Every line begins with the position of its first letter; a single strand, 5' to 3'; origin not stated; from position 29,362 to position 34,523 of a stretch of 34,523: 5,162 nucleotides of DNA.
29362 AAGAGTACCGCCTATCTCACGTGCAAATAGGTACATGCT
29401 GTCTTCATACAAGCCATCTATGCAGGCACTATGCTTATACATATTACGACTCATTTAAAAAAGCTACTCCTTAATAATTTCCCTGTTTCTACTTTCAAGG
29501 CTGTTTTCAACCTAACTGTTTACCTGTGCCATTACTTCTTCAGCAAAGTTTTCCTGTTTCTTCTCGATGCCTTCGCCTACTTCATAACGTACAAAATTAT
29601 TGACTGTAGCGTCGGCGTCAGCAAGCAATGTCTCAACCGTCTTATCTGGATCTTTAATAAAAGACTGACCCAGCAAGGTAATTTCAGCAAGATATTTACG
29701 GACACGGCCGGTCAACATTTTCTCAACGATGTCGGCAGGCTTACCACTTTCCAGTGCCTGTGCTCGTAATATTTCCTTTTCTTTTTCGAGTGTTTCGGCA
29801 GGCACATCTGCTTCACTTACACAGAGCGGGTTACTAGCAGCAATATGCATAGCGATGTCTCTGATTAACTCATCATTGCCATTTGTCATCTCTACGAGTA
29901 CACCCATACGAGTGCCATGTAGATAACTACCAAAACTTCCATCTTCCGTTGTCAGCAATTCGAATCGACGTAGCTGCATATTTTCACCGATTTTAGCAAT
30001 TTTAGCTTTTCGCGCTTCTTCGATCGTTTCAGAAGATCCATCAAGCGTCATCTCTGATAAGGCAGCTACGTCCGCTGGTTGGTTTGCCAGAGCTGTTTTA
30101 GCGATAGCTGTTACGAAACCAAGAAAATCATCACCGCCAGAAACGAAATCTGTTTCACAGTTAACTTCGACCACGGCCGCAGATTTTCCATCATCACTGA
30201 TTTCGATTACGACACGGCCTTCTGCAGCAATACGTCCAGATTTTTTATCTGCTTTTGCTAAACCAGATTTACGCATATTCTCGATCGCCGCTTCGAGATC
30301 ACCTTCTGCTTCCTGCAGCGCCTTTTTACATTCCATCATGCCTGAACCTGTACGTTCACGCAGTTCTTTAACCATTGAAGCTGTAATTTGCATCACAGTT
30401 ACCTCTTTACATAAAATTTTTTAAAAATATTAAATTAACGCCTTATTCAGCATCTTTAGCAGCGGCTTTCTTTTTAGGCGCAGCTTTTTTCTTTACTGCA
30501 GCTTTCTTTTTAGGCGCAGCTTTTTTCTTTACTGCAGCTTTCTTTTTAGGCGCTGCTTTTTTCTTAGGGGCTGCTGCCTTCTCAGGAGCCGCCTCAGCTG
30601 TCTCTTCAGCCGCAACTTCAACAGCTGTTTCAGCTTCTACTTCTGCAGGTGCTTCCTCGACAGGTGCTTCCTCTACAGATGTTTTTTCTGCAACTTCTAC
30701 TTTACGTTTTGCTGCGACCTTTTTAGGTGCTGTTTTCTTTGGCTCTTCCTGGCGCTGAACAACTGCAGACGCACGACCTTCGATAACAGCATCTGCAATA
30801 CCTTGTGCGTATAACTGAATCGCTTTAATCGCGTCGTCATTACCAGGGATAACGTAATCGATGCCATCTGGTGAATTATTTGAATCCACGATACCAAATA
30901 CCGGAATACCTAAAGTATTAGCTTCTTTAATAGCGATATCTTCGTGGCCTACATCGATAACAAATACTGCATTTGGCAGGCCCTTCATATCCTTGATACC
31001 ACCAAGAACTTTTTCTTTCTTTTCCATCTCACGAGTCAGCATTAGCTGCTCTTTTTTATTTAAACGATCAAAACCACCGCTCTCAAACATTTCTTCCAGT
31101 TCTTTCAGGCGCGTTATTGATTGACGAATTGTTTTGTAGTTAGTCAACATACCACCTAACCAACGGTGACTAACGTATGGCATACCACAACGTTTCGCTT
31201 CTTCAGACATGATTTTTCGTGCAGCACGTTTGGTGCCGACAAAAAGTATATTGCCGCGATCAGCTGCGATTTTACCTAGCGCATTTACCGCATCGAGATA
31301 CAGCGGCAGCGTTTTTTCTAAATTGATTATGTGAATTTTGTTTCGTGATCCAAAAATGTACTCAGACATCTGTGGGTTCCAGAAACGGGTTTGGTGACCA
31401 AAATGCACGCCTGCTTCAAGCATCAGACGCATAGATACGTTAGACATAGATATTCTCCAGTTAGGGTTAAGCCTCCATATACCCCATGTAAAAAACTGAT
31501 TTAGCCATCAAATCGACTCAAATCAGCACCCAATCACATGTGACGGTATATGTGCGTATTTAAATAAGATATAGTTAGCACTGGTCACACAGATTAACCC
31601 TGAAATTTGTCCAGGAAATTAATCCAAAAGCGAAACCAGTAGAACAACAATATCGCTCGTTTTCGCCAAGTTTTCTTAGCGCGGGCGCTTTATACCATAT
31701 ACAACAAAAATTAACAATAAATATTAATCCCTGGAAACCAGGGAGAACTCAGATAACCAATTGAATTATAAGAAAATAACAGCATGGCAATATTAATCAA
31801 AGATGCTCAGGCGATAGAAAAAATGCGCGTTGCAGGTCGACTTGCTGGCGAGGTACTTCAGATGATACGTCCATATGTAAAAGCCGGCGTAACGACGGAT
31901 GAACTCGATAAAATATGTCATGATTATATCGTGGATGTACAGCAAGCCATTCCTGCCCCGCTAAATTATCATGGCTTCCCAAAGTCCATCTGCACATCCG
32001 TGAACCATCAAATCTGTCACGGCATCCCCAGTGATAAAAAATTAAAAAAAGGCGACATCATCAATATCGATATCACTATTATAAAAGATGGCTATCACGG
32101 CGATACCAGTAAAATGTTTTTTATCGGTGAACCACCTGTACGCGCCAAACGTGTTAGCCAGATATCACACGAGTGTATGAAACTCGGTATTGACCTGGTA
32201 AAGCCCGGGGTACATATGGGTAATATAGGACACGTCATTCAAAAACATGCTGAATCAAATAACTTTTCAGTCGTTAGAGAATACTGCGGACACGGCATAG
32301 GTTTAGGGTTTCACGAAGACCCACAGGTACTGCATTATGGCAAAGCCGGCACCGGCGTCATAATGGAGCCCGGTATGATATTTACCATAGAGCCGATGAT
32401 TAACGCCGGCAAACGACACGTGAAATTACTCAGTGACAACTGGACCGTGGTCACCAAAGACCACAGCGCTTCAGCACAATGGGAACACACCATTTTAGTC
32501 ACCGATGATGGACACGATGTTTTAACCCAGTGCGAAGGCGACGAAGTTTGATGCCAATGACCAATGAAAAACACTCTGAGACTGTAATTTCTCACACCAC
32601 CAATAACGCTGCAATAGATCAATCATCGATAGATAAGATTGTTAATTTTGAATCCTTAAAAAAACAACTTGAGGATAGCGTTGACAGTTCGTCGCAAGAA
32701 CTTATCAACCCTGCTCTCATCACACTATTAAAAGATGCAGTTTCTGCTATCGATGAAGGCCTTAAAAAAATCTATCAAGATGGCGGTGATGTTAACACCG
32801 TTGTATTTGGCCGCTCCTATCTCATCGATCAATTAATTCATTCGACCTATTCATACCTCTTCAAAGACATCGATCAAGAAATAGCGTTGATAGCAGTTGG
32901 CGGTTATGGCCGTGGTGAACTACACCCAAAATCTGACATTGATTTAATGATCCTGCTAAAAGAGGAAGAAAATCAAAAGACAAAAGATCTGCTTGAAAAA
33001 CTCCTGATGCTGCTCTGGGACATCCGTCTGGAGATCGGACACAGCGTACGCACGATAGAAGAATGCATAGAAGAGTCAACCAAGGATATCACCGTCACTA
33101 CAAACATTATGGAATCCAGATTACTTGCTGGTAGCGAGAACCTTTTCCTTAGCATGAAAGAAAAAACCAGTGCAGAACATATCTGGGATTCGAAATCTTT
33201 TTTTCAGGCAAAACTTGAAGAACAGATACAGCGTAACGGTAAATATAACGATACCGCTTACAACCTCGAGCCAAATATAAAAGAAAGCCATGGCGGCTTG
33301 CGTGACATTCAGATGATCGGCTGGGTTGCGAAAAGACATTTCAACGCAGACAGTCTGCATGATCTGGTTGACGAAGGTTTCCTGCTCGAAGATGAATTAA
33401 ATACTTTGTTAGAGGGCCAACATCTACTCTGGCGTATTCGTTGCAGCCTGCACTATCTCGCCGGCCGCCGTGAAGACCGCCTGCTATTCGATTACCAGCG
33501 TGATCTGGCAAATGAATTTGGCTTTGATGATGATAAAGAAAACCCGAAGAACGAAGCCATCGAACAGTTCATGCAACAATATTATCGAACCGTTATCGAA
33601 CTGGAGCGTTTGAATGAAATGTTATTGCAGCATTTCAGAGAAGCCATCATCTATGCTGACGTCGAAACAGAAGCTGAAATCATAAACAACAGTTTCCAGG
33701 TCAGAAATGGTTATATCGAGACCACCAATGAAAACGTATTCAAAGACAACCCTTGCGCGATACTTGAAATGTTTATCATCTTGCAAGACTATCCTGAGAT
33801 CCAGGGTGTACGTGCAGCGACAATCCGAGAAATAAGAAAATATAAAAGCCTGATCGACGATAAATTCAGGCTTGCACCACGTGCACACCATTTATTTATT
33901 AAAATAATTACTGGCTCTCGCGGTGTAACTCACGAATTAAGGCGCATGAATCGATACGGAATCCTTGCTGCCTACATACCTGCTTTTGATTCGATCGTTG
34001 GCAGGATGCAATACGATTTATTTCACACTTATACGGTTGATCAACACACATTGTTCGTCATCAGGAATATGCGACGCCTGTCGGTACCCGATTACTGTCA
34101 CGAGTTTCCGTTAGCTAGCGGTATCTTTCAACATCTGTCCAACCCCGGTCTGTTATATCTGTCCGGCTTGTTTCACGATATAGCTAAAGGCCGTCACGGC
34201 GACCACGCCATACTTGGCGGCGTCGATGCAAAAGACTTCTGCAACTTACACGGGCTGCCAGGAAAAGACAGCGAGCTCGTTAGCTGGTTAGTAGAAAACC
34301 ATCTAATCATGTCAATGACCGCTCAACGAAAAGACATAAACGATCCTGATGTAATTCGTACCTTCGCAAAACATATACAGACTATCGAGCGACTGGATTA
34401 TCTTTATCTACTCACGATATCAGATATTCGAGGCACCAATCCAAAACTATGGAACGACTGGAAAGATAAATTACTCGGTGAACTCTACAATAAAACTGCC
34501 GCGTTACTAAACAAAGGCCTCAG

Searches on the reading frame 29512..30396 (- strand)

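Call 83: search_protein_families(library=pfam, proteins=[window:29512-30396:-], max_evalue=0.00001)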
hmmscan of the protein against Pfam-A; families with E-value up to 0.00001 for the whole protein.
window:29512-30396:- (294 aa): 1 family
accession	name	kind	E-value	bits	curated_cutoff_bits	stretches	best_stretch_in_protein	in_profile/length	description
PF00889.24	EF_TS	-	1.2e-76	257.4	27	1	73-275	1-204/204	Elongation factor TS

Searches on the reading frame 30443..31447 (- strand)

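Call 83: search_protein_families(library=pfam, proteins=[window:30443-31447:-], max_evalue=0.00001)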
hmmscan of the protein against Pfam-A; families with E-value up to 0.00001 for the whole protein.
window:30443-31447:- (334 aa): 1 family
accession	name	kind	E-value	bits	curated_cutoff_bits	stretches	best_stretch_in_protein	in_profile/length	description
PF00318.25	Ribosomal_S2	-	8.6e-95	316.5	26.1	1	9-224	1-216/216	Ribosomal protein S2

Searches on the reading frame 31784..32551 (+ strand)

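Call 83: search_protein_families(library=pfam, proteins=[window:31784-32551:+], max_evalue=0.00001)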
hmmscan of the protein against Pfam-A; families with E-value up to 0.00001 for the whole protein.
window:31784-32551:+ (255 aa): 1 family
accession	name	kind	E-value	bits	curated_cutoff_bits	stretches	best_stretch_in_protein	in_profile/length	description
PF00557.29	Peptidase_M24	-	1.2e-55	189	23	1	12-241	1-208/208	Metallopeptidase family M24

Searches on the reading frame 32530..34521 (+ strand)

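Call 83: search_protein_families(library=pfam, proteins=[window:32530-34521:+], max_evalue=0.00001)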
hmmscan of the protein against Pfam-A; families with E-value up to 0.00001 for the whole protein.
window:32530-34521:+ (664 aa): 3 families
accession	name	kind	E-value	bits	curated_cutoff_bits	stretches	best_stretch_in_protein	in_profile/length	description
PF08335.16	GlnD_UR_UTase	-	9.1e-48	162.3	21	1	224-366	2-141/141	GlnD PII-uridylyltransferase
PF01966.28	HD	-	7.4e-09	36.4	22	1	528-602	20-99/116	HD domain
PF01909.29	NTP_transf_2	-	1.9e-08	35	21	1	112-178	9-78/93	Nucleotidyltransferase domain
